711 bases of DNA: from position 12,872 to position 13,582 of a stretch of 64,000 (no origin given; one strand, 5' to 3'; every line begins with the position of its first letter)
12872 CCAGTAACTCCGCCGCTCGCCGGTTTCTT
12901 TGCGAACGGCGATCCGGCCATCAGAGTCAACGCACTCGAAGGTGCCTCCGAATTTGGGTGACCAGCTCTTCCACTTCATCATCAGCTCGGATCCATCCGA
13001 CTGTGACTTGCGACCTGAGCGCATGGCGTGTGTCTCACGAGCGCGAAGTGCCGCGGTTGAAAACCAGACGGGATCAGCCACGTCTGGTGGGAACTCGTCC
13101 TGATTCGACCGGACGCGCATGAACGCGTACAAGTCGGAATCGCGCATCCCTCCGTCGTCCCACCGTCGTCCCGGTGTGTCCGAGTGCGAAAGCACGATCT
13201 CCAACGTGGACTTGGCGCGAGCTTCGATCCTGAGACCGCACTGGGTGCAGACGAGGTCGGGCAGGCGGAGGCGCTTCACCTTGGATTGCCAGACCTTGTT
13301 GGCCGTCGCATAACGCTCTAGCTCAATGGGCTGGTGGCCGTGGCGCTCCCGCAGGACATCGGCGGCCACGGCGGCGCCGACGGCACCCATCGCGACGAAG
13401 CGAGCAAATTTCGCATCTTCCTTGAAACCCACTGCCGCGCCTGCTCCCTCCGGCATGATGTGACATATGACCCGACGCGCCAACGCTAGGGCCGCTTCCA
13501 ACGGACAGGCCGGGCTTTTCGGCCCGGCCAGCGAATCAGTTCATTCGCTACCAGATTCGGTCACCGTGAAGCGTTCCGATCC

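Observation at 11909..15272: Divergent pair: permuted DNA methyltransferase with a Zn-ribbon TRD, and a 530-aa protein combining a nuclease-like N-terminus with HEAT-like repeats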

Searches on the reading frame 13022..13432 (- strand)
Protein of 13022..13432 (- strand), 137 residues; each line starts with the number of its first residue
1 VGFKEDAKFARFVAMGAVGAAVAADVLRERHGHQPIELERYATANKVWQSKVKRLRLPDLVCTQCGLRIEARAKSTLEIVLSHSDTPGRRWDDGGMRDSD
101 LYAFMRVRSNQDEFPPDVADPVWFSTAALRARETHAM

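Call 52: search_protein_representatives(alignment_id=A4)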
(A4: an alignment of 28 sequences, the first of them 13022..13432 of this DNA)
Query: 28 sequences, 135 profile positions. Proteins with E-value up to 0.001 (for the whole library): 315; up to 1e-10: 247; up to 1e-30: 117. The best 150 are listed.
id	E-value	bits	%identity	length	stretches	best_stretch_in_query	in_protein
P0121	3.0e-67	240.7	-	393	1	1-133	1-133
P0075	2.1e-63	228.3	-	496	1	1-134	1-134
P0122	8.7e-62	223.0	-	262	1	1-133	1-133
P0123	3.2e-60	218.0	-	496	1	1-135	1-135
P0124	8.3e-60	216.6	-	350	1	1-135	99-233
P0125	2.3e-59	215.2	-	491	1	1-135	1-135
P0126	4.9e-58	210.9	-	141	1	1-134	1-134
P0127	4.7e-55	201.2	-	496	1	2-134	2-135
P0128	4.1e-52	191.7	-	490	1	1-132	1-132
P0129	1.1e-51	190.4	-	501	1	1-134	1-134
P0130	2.2e-51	189.3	-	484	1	1-129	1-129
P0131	4.5e-51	188.3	-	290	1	2-132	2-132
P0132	7.9e-51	187.6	-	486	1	1-131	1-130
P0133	2.1e-50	186.2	-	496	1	1-133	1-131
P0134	9.3e-50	184.1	-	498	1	1-135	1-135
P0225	2.2e-34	134.3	-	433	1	2-130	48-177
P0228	3.2e-33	130.5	-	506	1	3-118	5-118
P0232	1.1e-32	128.9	-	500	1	3-112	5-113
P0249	8.0e-29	116.3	-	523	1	3-132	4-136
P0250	1.3e-28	115.6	-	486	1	2-133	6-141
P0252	2.0e-28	115.0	-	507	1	2-130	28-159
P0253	2.0e-28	115.0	-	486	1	2-114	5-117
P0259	1.4e-27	112.3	-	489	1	2-130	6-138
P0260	1.5e-27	112.2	-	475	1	27-135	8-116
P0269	1.4e-26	109.1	-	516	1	3-133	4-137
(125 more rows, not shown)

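Call 53: search_protein_families(library=pfam, proteins=[P0249, P0250, P0252, P0259, P0269, P0253, P0228, P0232, P0260, P0225], max_evalue=0.01)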
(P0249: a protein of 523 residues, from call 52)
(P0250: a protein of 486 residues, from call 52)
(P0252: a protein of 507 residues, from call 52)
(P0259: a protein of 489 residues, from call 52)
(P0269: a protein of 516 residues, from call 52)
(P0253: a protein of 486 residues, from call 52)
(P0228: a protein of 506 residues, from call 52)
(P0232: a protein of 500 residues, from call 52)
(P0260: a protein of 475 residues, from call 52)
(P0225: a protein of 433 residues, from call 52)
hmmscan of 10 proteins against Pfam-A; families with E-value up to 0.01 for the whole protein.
P0249 (523 aa): 2 families
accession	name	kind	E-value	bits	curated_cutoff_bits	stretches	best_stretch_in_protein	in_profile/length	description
PF13646.12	HEAT_2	-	4.6e-20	72.1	27.7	2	326-398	16-87/88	HEAT repeats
PF03130.22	HEAT_PBS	-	5.4e-10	39.2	20.9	0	359-384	1-26/27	PBS lyase HEAT-like repeat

P0250 (486 aa): 6 families
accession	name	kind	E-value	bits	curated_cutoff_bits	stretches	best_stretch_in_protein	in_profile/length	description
PF13646.12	HEAT_2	-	2.1e-26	92.5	27.7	3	305-387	6-87/88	HEAT repeats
PF03130.22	HEAT_PBS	-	2.2e-14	52.7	20.9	0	348-373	1-26/27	PBS lyase HEAT-like repeat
PF13513.12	HEAT_EZ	-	8.4e-08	33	27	0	398-420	33-55/55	HEAT-like repeat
PF02985.28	HEAT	-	1.4e-05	25.3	23.5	0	398-420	5-27/31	HEAT repeat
PF01347.28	Vitellogenin_N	-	8.3e-05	21.8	24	0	316-362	513-562/590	Lipoprotein amino terminal region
PF00514.29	Arm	-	0.0019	18.6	20.6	0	398-420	17-39/41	Armadillo/beta-catenin-like repeat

P0252 (507 aa): 5 families
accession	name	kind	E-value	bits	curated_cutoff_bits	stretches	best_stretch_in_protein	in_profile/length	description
PF13646.12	HEAT_2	-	5e-20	72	27.7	3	320-406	2-85/88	HEAT repeats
PF02985.28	HEAT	-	1.6e-05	25.1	23.5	0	418-443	4-29/31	HEAT repeat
PF13513.12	HEAT_EZ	-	0.0023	18.9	27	0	411-441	25-55/55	HEAT-like repeat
PF00514.29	Arm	-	0.0037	17.7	20.6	0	423-441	21-39/41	Armadillo/beta-catenin-like repeat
PF03130.22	HEAT_PBS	-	0.0076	17.2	20.9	0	430-448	1-20/27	PBS lyase HEAT-like repeat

P0259 (489 aa): 4 families
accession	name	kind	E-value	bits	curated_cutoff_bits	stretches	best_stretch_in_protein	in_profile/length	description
PF13646.12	HEAT_2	-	4.3e-23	81.8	27.7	3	306-388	6-88/88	HEAT repeats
PF03130.22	HEAT_PBS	-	4.5e-10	39.4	20.9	0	348-370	1-23/27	PBS lyase HEAT-like repeat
PF13513.12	HEAT_EZ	-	4e-05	24.5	27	0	335-359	33-55/55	HEAT-like repeat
PF02985.28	HEAT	-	0.00077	19.9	23.5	0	344-359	12-27/31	HEAT repeat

P0269 (516 aa): 3 families
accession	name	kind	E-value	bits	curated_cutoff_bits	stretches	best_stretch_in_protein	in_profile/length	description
PF13646.12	HEAT_2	-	3.1e-17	63.1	27.7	3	243-317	5-78/88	HEAT repeats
PF03130.22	HEAT_PBS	-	1.5e-06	28.6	20.9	0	254-277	2-25/27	PBS lyase HEAT-like repeat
PF01347.28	Vitellogenin_N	-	6.6e-05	22.1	24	0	246-295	471-521/590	Lipoprotein amino terminal region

P0253 (486 aa): 3 families
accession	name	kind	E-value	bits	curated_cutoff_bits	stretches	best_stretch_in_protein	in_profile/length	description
PF13646.12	HEAT_2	-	1.5e-17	64.1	27.7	3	248-317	15-82/88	HEAT repeats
PF03130.22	HEAT_PBS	-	2e-07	31.3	20.9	1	249-272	1-24/27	PBS lyase HEAT-like repeat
PF02985.28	HEAT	-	0.0012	19.4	23.5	0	247-261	14-28/31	HEAT repeat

P0228 (506 aa): 1 family
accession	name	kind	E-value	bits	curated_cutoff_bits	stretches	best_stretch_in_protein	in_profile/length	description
PF13646.12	HEAT_2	-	6e-12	46.1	27.7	2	270-335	11-76/88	HEAT repeats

P0232 (500 aa): 1 family
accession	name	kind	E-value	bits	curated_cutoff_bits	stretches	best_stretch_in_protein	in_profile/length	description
PF13646.12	HEAT_2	-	4.2e-09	37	27.7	2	344-401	14-73/88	HEAT repeats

P0260 (475 aa): 2 families
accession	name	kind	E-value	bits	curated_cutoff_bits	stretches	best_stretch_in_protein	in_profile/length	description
PF13646.12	HEAT_2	-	3.1e-10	40.6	27.7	2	285-359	13-83/88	HEAT repeats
PF03130.22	HEAT_PBS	-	4.8e-06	27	20.9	0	389-407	4-22/27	PBS lyase HEAT-like repeat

P0225 (433 aa): 1 family
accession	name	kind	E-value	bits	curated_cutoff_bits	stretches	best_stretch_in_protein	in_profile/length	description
PF13646.12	HEAT_2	-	1.1e-08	35.6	27.7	1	268-349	7-88/88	HEAT repeats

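Call 63: search_protein_families(library=phrogs, proteins=[window:13022-13432:-], max_evalue=1)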
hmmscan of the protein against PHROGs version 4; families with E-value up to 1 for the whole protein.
window:13022-13432:- (137 aa): 2 families
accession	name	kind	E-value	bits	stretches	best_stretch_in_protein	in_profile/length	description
phrog_36654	-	unknown function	0.077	13.8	1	24-55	26-57/165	-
phrog_25688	-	tail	0.24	12.1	1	45-79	146-180/190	tail assembly chaperone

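Call 65: find_homologous_proteins(query=A4, max_evalue=0.01)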
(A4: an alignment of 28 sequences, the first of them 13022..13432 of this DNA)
Query A4 (28 sequences) (137 aa, profile of the alignment): 218 proteins with E <= 0.01 among 3547 candidates; the best 120 are listed.
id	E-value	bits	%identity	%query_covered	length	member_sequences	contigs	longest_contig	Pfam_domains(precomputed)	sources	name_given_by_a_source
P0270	2.1e-68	246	69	99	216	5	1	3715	-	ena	-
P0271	2.3e-67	243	68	99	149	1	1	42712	-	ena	-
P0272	9.1e-67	241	69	96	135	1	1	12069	-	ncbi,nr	ncbi:MAG TPA: hypothetical protein VFN21_01060, partial [Acidimicrobiales bacterium]|nr:hypothetical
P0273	1.5e-65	237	73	96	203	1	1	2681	-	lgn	-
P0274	2.8e-64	233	64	96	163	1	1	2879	-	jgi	jgi:hypothetical protein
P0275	9.0e-64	231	64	99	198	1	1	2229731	-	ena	-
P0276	1.6e-63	230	87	99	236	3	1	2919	-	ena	-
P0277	1.8e-63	230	67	99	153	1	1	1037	-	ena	-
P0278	3.1e-63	229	66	94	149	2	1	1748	-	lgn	-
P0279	2.8e-62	226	67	95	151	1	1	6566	-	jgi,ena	-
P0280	2.9e-62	226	64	96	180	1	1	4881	-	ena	-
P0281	9.6e-61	221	69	82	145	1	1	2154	-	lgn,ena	-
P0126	1.5e-57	211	60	96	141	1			-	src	-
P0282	1.2e-56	208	61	96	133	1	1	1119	-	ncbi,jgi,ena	-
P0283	1.2e-55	205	55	99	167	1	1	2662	-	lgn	-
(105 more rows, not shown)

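Call 66: find_encoding_contigs(protein=P0250, flank=5000, max_places=2)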
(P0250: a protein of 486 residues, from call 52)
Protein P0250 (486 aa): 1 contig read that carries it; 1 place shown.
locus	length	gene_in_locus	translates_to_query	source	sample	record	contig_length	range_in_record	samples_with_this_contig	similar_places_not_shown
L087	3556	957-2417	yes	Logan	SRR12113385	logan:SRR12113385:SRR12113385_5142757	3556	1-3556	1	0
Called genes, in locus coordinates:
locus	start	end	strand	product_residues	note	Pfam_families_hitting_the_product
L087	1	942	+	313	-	?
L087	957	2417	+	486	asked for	PF03130:HEAT_PBS (faint), PF02985:HEAT (faint), PF13513:HEAT_EZ (faint), PF13646:HEAT_2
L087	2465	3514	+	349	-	PF04326:SLFN_AlbA_2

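Call 67: find_encoding_contigs(protein=P0269, flank=5000, max_places=2)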
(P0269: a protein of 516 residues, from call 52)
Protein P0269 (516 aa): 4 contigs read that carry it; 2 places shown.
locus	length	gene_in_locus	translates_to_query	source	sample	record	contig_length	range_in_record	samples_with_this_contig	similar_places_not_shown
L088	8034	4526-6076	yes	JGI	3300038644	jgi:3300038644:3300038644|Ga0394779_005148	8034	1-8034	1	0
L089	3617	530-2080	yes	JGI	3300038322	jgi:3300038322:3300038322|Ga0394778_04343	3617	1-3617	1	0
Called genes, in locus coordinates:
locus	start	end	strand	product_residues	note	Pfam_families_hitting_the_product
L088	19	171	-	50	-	-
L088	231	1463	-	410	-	PF00589:Phage_integrase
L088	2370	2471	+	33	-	-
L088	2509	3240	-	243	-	-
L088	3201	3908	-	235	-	-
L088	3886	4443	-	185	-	-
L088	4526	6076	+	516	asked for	PF03130:HEAT_PBS (faint), PF13646:HEAT_2 (weak)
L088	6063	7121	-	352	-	PF01555:N6_N4_Mtase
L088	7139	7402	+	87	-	PF07381:EarA (faint), PF25213:HVO_A0261_N, PF01638:HxlR (weak), PF14947:HTH_45 (weak)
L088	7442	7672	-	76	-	-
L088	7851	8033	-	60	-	?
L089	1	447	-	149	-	?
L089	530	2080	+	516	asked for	PF03130:HEAT_PBS (faint), PF13646:HEAT_2 (weak)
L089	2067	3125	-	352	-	PF01555:N6_N4_Mtase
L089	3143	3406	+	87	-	PF07381:EarA (faint), PF25213:HVO_A0261_N, PF01638:HxlR (weak), PF14947:HTH_45 (weak)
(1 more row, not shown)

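Call 68: search_protein_families(library=pfam, proteins=[L087:1-942:+, L088:6063-7121:-, L088:3886-4443:-, L088:3201-3908:-, L088:2509-3240:-], max_evalue=0.01)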
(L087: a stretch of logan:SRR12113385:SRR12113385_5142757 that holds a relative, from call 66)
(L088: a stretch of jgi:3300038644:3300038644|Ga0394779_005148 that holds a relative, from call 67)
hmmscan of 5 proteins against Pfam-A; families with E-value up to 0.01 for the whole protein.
L087:1-942:+ (313 aa): 1 family
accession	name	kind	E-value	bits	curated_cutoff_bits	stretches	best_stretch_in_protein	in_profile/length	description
PF01555.25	N6_N4_Mtase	-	3.9e-48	164.8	26.7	1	52-296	2-217/221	DNA methylase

L088:6063-7121:- (352 aa): 1 family
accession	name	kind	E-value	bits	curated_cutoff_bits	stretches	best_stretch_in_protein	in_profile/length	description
PF01555.25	N6_N4_Mtase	-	5.5e-41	141.4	26.7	1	67-327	1-219/221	DNA methylase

L088:3886-4443:- (185 aa): 0 families

L088:3201-3908:- (235 aa): 0 families

L088:2509-3240:- (243 aa): 1 family
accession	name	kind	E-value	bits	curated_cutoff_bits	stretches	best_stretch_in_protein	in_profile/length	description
PF22194.2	F-93_WHD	-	0.0015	19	28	1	83-116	33-62/62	F-93, winged-helix domain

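Call 69: find_encoding_contigs(protein=P0259, flank=5000, max_places=2)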
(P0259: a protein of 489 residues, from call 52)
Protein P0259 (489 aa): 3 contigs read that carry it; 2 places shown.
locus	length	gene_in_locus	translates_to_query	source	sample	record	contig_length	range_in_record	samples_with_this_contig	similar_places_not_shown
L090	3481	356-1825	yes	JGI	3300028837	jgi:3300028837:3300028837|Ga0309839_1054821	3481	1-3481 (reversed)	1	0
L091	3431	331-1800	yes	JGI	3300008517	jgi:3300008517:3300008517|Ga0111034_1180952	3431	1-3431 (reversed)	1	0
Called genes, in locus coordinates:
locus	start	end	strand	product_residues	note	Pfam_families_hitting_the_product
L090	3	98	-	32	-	?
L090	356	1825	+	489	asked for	PF03130:HEAT_PBS (faint), PF13646:HEAT_2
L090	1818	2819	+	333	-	PF01555:N6_N4_Mtase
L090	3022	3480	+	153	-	?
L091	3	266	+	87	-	?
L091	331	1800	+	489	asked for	PF03130:HEAT_PBS (faint), PF13646:HEAT_2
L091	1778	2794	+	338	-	PF01555:N6_N4_Mtase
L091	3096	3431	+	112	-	?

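Call 70: find_encoding_contigs(protein=P0249, flank=5000, max_places=2)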
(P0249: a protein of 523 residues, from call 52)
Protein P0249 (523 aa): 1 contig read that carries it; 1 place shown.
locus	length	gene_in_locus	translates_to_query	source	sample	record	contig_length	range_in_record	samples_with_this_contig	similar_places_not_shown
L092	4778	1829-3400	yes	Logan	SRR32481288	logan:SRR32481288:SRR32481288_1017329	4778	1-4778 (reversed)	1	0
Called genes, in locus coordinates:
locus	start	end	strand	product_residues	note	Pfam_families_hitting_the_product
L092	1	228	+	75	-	?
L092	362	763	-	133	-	PF04703:FaeA (faint)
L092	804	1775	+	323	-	PF01555:N6_N4_Mtase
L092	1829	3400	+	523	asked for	PF03130:HEAT_PBS (faint), PF13646:HEAT_2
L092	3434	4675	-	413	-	PF00589:Phage_integrase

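Call 74: search_solved_structures(query=A4, max_evalue=10, show_alignments=3)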
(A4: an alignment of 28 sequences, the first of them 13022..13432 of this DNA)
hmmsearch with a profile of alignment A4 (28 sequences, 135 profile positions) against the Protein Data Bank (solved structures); distinct sequences matched with E-value up to 10: 1.
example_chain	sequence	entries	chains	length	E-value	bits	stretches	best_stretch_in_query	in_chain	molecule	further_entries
8gzg_D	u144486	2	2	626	1.3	12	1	46-73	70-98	DNA-directed RNA polymerase subunit gamma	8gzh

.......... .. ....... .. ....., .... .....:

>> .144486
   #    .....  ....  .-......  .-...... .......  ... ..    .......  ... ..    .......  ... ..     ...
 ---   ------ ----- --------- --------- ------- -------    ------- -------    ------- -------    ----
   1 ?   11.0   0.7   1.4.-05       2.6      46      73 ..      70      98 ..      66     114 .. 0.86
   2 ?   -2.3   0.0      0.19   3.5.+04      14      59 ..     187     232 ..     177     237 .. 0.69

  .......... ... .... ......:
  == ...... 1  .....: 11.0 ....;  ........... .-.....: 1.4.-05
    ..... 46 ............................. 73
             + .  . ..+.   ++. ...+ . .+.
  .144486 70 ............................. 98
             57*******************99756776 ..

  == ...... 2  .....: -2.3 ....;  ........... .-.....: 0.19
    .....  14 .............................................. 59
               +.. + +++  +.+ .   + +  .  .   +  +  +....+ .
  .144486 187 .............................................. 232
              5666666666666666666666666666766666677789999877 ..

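Call 86: find_encoding_contigs(protein=P0252, flank=5000, max_places=2)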
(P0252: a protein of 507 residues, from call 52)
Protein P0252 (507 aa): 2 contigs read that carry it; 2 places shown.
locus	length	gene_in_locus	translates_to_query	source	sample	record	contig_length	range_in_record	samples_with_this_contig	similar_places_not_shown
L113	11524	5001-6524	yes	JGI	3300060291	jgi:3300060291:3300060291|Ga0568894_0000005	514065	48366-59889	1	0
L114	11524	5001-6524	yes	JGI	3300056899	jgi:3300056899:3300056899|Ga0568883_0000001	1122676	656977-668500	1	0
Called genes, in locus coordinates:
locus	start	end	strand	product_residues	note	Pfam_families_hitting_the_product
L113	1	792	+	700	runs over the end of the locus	PF02463:SMC_N, PF13175:AAA_15, PF13476:AAA_23, PF13304:AAA_21, PF13558:SbcC_Walker_B (weak)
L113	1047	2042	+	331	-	PF00149:Metallophos, PF12850:Metallophos_2 (weak)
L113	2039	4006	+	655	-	PF02463:SMC_N (faint)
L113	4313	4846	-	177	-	-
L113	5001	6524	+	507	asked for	PF02985:HEAT (faint), PF13646:HEAT_2 (weak)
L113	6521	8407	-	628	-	PF01555:N6_N4_Mtase, PF03602:Cons_hypoth95 (faint)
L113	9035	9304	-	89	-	-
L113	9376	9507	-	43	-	-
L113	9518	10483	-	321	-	PF00589:Phage_integrase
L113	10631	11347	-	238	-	PF01061:ABC2_membrane, PF12698:ABC2_membrane_3 (weak)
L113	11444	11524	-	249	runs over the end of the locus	PF01061:ABC2_membrane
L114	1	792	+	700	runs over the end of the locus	PF02463:SMC_N, PF13175:AAA_15, PF13476:AAA_23, PF13304:AAA_21, PF13558:SbcC_Walker_B (weak)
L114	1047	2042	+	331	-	PF00149:Metallophos, PF12850:Metallophos_2 (weak)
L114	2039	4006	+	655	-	PF02463:SMC_N (faint)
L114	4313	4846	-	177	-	-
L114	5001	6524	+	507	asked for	PF02985:HEAT (faint), PF13646:HEAT_2 (weak)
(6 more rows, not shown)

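Call 87: find_encoding_contigs(protein=P0228, flank=5000, max_places=2)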
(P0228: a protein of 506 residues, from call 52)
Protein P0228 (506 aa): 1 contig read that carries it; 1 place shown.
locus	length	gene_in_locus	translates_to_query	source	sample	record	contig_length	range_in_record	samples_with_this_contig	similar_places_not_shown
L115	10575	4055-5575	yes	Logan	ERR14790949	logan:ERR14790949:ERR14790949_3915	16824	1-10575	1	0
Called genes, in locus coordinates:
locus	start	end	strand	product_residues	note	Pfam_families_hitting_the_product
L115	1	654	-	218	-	?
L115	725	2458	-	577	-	PF00703:Glyco_hydro_2 (weak), PF02836:Glyco_hydro_2_C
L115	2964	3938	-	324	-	PF01555:N6_N4_Mtase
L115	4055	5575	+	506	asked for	PF13646:HEAT_2 (faint)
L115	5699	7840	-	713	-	PF05922:Inhibitor_I9 (weak), PF00082:Peptidase_S8, PF02225:PA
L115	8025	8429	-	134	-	PF01878:EVE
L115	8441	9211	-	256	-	PF00106:adh_short, PF08659:KR, PF13561:adh_short_C2, PF23441:SDR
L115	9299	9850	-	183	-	PF13620:CarboxypepD_reg (faint)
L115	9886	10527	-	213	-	PF08486:SpoIID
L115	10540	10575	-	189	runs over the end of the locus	PF13473:Cupredoxin_1 (weak)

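Call 88: find_encoding_contigs(protein=P0232, flank=5000, max_places=2)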
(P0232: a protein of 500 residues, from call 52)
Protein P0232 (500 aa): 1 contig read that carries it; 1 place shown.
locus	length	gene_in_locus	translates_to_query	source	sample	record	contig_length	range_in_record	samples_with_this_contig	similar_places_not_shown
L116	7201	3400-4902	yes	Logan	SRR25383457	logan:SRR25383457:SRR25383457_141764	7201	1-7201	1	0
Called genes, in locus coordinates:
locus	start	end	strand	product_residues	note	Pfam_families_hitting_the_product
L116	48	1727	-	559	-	PF03235:GmrSD_N, PF07510:GmrSD_C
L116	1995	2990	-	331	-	PF01555:N6_N4_Mtase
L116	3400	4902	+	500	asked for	PF13646:HEAT_2 (faint)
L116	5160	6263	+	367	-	-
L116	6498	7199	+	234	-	?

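Call 89: search_solved_structures(query=L092:804-1775:+, max_evalue=0.00001)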
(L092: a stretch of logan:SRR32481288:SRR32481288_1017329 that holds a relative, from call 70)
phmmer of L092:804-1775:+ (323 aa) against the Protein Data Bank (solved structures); distinct sequences matched with E-value up to 0.00001: 12.
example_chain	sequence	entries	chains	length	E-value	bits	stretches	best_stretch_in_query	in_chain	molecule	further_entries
1boo_A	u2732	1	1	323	1.8e-101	343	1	15-305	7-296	PROTEIN (N-4 CYTOSINE-SPECIFIC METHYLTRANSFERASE PVU II)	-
2zie_A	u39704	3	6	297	3.7e-13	52.6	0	240-304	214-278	Putative modification methylase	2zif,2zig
8s9m_A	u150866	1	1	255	2.2e-12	50.1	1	240-298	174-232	DNA cytosine-N4 methyltransferase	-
8s9n_A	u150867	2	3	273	2.6e-12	49.8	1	240-298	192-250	DNA cytosine-N4 methyltransferase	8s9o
6pbd_A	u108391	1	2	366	2.7e-11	46.5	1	241-319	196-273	Modification methylase CcrMI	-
1nw8_A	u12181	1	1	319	1.9e-09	40.4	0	237-282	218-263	MODIFICATION METHYLASE RSRI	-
1eg2_A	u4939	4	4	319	2.2e-09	40.2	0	237-282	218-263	MODIFICATION METHYLASE RSRI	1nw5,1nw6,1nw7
1g60_A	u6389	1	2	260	4.7e-09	39.1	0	242-301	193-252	Adenine-specific Methyltransferase MboIIA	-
5hek_A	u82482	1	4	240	2.5e-08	36.7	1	238-303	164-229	Adenine specific DNA methyltransferase (DpnA)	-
5hfj_A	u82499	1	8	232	2.9e-08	36.5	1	238-302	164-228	Adenine specific DNA methyltransferase (DpnA)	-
9c3u_A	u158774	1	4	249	3.3e-08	36.3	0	36-78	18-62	Methyltransferase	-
8urk_A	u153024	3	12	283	4.3e-08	35.9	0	36-78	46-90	Methyltransferase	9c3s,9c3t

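Call 90: search_solved_structures(query=L115:2964-3938:-, max_evalue=0.00001)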
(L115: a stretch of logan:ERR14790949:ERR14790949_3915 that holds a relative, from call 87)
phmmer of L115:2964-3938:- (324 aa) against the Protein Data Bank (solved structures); distinct sequences matched with E-value up to 0.00001: 12.
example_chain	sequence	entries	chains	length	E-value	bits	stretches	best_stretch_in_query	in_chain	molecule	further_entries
1boo_A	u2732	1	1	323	4.5e-134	450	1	5-312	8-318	PROTEIN (N-4 CYTOSINE-SPECIFIC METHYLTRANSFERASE PVU II)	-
1nw8_A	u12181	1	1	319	1.6e-15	60.3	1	18-287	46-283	MODIFICATION METHYLASE RSRI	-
1eg2_A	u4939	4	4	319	1.8e-15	60.1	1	18-287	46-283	MODIFICATION METHYLASE RSRI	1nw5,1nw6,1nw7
2zie_A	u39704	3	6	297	5.7e-13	51.9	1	227-293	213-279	Putative modification methylase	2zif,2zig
6pbd_A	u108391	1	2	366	7.9e-12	48.2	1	226-292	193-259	Modification methylase CcrMI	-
8s9m_A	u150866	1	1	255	2.4e-11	46.6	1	229-287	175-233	DNA cytosine-N4 methyltransferase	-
8s9n_A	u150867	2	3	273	2.6e-11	46.5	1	229-287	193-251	DNA cytosine-N4 methyltransferase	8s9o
9c3u_A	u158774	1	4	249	1.6e-09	40.6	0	229-285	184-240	Methyltransferase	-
8urk_A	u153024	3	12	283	1.9e-09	40.3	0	229-285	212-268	Methyltransferase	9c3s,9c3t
1g60_A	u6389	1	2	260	1.4e-07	34.3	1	230-286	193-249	Adenine-specific Methyltransferase MboIIA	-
5hek_A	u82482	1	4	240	3.8e-07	32.8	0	228-290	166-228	Adenine specific DNA methyltransferase (DpnA)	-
5hfj_A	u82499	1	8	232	4.8e-07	32.5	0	228-287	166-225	Adenine specific DNA methyltransferase (DpnA)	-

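Call 94: search_solved_structures(query=L115:2964-3938:-, max_evalue=1e-50, show_alignments=1)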
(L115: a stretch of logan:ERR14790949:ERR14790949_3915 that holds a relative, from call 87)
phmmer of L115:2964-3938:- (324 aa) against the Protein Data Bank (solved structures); distinct sequences matched with E-value up to 1e-50: 1.
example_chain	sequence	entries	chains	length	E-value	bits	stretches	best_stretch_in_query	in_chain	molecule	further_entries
1boo_A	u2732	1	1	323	4.5e-134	450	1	5-312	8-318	PROTEIN (N-4 CYTOSINE-SPECIFIC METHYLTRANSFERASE PVU II)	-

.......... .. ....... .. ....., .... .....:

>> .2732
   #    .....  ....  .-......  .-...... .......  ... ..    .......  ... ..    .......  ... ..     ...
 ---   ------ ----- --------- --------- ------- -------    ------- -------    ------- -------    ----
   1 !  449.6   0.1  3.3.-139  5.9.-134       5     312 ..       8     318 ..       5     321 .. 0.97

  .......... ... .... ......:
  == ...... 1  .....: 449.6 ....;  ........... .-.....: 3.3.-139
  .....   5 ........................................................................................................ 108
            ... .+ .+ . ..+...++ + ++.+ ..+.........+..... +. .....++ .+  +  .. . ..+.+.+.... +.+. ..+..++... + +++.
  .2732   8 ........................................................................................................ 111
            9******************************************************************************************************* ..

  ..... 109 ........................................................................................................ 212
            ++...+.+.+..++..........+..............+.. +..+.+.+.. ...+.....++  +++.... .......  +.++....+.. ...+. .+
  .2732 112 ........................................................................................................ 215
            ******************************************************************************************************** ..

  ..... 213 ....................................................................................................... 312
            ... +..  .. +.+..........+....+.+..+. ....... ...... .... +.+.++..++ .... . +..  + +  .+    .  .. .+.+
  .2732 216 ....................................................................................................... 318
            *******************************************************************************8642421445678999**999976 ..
